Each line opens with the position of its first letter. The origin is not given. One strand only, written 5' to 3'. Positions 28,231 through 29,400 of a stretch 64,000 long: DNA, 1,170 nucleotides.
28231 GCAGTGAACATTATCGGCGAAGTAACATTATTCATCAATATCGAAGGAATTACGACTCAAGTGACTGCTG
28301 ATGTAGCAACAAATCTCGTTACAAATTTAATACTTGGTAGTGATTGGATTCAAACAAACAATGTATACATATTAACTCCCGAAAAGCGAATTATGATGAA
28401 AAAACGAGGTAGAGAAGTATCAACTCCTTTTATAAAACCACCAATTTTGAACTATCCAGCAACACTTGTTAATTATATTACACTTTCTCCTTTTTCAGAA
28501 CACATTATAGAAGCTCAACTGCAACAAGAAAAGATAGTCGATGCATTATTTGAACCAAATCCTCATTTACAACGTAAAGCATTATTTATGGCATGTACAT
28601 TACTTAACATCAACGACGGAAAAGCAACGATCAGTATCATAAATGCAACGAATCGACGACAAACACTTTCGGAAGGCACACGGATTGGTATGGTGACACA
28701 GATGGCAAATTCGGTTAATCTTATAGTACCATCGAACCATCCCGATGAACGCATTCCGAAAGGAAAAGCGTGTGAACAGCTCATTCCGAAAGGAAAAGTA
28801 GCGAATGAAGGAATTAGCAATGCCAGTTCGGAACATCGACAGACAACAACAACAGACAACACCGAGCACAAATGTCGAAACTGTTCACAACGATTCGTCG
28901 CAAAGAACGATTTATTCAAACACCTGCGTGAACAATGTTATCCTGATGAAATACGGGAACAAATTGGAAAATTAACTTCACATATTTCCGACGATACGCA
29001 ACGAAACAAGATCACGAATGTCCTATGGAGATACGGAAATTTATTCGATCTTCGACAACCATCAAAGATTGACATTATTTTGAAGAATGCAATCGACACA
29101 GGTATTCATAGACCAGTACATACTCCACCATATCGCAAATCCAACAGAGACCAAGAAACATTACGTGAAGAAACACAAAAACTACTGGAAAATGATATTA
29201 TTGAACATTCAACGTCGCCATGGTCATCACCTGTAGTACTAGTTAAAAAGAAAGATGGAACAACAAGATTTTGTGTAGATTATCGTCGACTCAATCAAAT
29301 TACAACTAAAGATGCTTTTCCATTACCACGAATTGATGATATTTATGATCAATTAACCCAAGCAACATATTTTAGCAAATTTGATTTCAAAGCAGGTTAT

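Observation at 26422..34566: Apparently very young, intact LTR retrotransposon insertion inside an intron of the PKD1-like gene, antisense to the host gene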

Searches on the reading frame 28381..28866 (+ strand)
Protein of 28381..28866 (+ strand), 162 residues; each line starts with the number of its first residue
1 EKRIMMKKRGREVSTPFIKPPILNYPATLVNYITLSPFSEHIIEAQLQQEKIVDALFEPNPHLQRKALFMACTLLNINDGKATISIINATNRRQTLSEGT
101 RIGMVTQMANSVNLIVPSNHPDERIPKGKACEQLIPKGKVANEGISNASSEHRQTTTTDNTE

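Call 63: search_solved_structures(query=A4, max_evalue=10, show_alignments=2)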
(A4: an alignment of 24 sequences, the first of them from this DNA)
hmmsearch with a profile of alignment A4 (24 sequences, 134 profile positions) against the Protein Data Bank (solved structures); distinct sequences matched with E-value up to 10: 2.
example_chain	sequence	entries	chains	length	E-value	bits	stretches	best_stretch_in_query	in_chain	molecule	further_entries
4u8j_A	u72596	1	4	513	1.7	11.3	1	82-114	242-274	UDP-galactopyranose mutase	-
4u8k_A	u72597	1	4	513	1.8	11.2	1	82-114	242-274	UDP-galactopyranose mutase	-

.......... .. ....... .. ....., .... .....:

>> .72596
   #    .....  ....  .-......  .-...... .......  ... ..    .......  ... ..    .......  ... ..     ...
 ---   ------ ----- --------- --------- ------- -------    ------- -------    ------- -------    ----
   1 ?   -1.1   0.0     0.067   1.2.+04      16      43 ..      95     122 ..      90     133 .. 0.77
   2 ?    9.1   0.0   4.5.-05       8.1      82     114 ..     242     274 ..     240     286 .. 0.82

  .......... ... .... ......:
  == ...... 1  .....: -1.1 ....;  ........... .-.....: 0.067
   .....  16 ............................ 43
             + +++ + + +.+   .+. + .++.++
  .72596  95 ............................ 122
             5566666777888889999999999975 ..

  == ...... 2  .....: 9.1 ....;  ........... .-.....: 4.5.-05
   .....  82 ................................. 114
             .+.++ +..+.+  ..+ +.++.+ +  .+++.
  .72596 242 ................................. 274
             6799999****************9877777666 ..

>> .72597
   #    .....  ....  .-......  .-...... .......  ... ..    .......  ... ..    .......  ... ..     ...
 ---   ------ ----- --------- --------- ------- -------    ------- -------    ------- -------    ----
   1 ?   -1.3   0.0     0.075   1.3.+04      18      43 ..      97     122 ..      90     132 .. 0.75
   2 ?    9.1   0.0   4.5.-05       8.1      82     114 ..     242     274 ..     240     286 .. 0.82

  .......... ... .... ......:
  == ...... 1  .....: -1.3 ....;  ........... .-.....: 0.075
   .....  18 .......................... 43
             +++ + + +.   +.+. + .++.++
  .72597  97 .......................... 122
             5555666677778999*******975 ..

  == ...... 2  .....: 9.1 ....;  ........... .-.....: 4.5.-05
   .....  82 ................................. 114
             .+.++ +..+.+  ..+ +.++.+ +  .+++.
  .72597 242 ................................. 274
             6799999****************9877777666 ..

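Call 64: search_protein_families(library=pfam, alignment_id=A4, max_evalue=1)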
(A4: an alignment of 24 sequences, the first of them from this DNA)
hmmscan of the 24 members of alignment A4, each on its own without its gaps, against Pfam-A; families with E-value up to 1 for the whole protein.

A. member 1, seq(162 aa): 0 families

B. families by the number of members that match (of 24 scanned): 12 families
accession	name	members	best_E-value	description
PF13057.11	DUF3919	1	8.6e-05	Protein of unknown function (DUF3919)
PF04797.18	Herpes_ORF11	1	0.017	Herpesvirus dUTPase protein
PF17969.6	Ldt_C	1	0.036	L,D-transpeptidase C-terminal domain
PF21754.2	DacZ_A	1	0.042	Probable sensor domain DacZ_A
PF22492.2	FimA4_C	1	0.075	FimA4 pilin C-terminal domain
PF10833.13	DUF2572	1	0.079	Protein of unknown function (DUF2572)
PF13676.11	TIR_2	1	0.086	TIR domain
PF07718.18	Coatamer_beta_C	1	0.089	Coatomer beta C-terminal region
PF25662.1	AdSDV_VP1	1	0.099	Densovirus VP1 protein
PF10532.14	Plant_all_beta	1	0.14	Plant specific N-all beta domain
PF23612.1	zf-C2H2_ZN142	1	0.18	ZN142 C2H2 zinc finger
PF22820.2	TcaA_3rd_4th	1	0.24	TcaA protein 3rd/4th domain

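Call 74: predict_structure(alignment_id=A4)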
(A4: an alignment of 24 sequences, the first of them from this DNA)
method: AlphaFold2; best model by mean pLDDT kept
length: 162 residues; sequences in the alignment: 24
mean_pLDDT: 81.1   pTM: 0.58
mean pLDDT of the five models: 81.1, 79.8, 79.6, 78.8, 78.5
residues with pLDDT >= 90: 84; 70-90: 23; 50-70: 55; < 50: 0
segments of 3 or more residues with pLDDT < 50: none
pLDDT, mean of each block of 10 residues (from residue 1): 83 83 93 98 97 95 97 96 98 98 89 54 59 56 53 53 53
secondary structure, 60 per line:
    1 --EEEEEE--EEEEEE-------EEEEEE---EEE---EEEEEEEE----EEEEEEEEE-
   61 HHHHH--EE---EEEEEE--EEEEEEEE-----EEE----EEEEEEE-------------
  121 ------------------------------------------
elements in order: E3-8 E11-16 E24-29 E33-35 E39-46 E51-59 H61-65 E73-78 E81-88 E94-96 E101-107

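Call 77: fold_search(model_id=the predicted structure, library=pdb)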
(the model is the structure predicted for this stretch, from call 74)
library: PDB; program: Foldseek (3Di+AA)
matches with E <= 10: 700; with E <= 0.001: 0
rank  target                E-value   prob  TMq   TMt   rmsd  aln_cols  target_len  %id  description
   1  3hhq_B                1.8e-03  1.00  0.41  0.50   4.2        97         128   10  Crystal structure of apo dUT1p from Saccharomyces cerevisiae (released 2009-06-16)
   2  3hhq_A                1.8e-03  1.00  0.41  0.50  15.7       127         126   11  Crystal structure of apo dUT1p from Saccharomyces cerevisiae (released 2009-06-16)
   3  1vyq_A                2.2e-03  1.00  0.38  0.44   4.9        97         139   15  Novel inhibitors of Plasmodium Falciparum dUTPase provide a platform for anti-malarial drug design (released 2005-05-26)
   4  2ol0_A                2.2e-03  1.00  0.42  0.53  15.3       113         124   18  High Resolution Crystal Structures of Vaccinia Virus dUTPase (released 2007-05-01)
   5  3f4f_A                3.1e-03  1.00  0.38  0.43   4.8        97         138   11  Crystal structure of dUT1p, a dUTPase from Saccharomyces cerevisiae (released 2008-11-11)
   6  4a6a_B                3.1e-03  1.00  0.37  0.32  17.9       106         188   17  A115V variant of dCTP deaminase-dUTPase from Mycobacterium tuberculosis in complex with dTTP (released 2012-10-10)
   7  2qlp_D                3.1e-03  1.00  0.35  0.36  17.9       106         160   17  Bifunctional dCTP deaminase:dUTPase from Mycobacterium tuberculosis, apo form (released 2008-02-19)
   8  2qlp_F                3.5e-03  1.00  0.36  0.36   6.1       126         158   16  Bifunctional dCTP deaminase:dUTPase from Mycobacterium tuberculosis, apo form (released 2008-02-19)
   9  3hhq_W                3.7e-03  1.00  0.36  0.44   4.8        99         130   11  Crystal structure of apo dUT1p from Saccharomyces cerevisiae (released 2009-06-16)
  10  4xjc_F                3.9e-03  1.00  0.38  0.36  16.4       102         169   19  dCTP deaminase-dUTPase from Bacillus halodurans (released 2015-03-18)
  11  8y1q_B                4.1e-03  1.00  0.39  0.45  15.2       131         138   20  Crystal structure of Aquifex aeolicus dUTPase complexed with dUMP. (released 2024-11-06)
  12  2qlp_A                4.3e-03  1.00  0.34  0.34  17.9       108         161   17  Bifunctional dCTP deaminase:dUTPase from Mycobacterium tuberculosis, apo form (released 2008-02-19)
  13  3hhq_F                4.6e-03  1.00  0.43  0.52   7.4       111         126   10  Crystal structure of apo dUT1p from Saccharomyces cerevisiae (released 2009-06-16)
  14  1dut_A                4.8e-03  1.00  0.43  0.57  10.1       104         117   18  FIV DUTP PYROPHOSPHATASE (released 1997-01-27)
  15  2y8c_A                4.8e-03  1.00  0.40  0.44   4.7        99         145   12  Plasmodium falciparum dUTPase in complex with a trityl ligand (released 2012-03-07)
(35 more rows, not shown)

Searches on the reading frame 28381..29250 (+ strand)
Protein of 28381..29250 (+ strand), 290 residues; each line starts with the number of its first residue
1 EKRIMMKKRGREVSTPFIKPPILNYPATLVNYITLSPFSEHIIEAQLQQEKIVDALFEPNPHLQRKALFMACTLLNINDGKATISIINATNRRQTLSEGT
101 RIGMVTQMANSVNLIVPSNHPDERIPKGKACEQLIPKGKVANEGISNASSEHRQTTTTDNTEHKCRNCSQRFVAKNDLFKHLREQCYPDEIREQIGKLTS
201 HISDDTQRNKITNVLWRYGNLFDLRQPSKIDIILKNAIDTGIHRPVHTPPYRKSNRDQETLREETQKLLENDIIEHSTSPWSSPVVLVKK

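Call 49: search_protein_families(library=pfam, proteins=[window:28381-29250:+], max_evalue=10)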
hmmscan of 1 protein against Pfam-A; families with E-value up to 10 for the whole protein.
window:28381-29250:+ (290 aa): 4 families
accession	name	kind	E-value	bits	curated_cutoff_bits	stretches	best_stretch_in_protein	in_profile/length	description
PF15909.11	zf-C2H2_8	-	0.05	14.4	30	1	154-183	58-87/98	C2H2-type zinc ribbon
PF13894.12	zf-C2H2_4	-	0.069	14.3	27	1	163-183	1-21/24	C2H2-type zinc finger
PF23580.1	Znf_XAF1_N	-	0.098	12.6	27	1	160-170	3-13/30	XIAP-associated factor 1-like, N-terminal zinc finger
PF00096.32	zf-C2H2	-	0.1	13.5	25.2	1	163-183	1-21/23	Zinc finger, C2H2 type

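Call 60: search_protein_representatives(protein=window:28381-29250:+)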
Query: 290 residues. Proteins with E-value up to 0.001 (for the whole library): 2493; up to 1e-10: 157; up to 1e-30: 22. The best 150 are listed.
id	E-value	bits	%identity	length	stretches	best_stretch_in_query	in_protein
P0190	9.5e-136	468.0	75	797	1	1-290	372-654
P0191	1.3e-101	356.1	55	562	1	1-290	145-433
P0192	3.9e-62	226.5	44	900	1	13-290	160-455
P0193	7.6e-57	209.2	61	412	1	1-201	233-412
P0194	2.8e-55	204.1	41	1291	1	13-290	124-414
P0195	1.1e-46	175.9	49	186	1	43-233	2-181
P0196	3.9e-46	174.1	41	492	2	152-290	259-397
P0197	4.3e-45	170.6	39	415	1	13-262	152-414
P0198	1.4e-44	168.9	36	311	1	9-290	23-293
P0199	3.8e-44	167.5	38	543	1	7-258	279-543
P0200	8.1e-42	159.9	57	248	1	158-290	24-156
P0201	2.3e-41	158.4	40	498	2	151-290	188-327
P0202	7.1e-40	153.5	49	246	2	167-288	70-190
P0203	3.2e-39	151.4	39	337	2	154-290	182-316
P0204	6.3e-39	150.4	52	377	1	161-290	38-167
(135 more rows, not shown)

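Call 95: list_cluster_members(proteins=[P0190, P0191, P0192, P0194, P0001, P0010, P0007])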
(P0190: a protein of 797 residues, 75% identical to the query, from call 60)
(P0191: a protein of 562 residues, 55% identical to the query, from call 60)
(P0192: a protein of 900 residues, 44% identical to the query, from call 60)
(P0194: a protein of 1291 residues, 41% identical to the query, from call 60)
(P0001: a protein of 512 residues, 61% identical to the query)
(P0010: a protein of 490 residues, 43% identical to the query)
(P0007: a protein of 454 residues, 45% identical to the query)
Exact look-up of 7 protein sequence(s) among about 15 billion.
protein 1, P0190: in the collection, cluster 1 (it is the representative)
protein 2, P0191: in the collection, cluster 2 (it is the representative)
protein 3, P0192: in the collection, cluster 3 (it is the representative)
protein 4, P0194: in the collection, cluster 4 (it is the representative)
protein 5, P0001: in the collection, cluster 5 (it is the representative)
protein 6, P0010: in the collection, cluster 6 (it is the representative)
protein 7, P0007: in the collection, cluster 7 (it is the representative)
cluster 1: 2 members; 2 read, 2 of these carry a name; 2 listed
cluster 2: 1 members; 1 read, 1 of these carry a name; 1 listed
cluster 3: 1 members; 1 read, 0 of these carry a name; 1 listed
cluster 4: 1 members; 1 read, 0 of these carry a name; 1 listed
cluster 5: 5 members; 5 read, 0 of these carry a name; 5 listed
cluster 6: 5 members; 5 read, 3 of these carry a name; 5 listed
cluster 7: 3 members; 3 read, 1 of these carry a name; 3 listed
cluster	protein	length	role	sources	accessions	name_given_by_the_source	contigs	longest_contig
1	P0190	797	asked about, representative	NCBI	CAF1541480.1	unnamed protein product, partial [Adineta ricciae]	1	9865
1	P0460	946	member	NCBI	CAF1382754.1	unnamed protein product, partial [Adineta ricciae]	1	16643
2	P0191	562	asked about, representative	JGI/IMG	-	predicted aspartyl protease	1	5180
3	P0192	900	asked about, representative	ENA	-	-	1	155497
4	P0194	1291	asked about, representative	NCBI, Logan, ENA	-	-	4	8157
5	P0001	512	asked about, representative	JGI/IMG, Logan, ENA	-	-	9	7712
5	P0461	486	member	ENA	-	-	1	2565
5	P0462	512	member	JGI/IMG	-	-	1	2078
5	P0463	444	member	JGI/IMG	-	-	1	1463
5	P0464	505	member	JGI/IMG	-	-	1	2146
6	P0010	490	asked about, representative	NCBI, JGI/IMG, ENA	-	hypothetical protein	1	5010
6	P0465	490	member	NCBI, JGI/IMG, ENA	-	hypothetical protein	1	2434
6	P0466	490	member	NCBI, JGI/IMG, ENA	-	hypothetical protein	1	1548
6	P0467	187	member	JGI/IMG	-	-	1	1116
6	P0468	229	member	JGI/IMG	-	-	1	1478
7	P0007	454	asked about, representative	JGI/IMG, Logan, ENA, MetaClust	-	\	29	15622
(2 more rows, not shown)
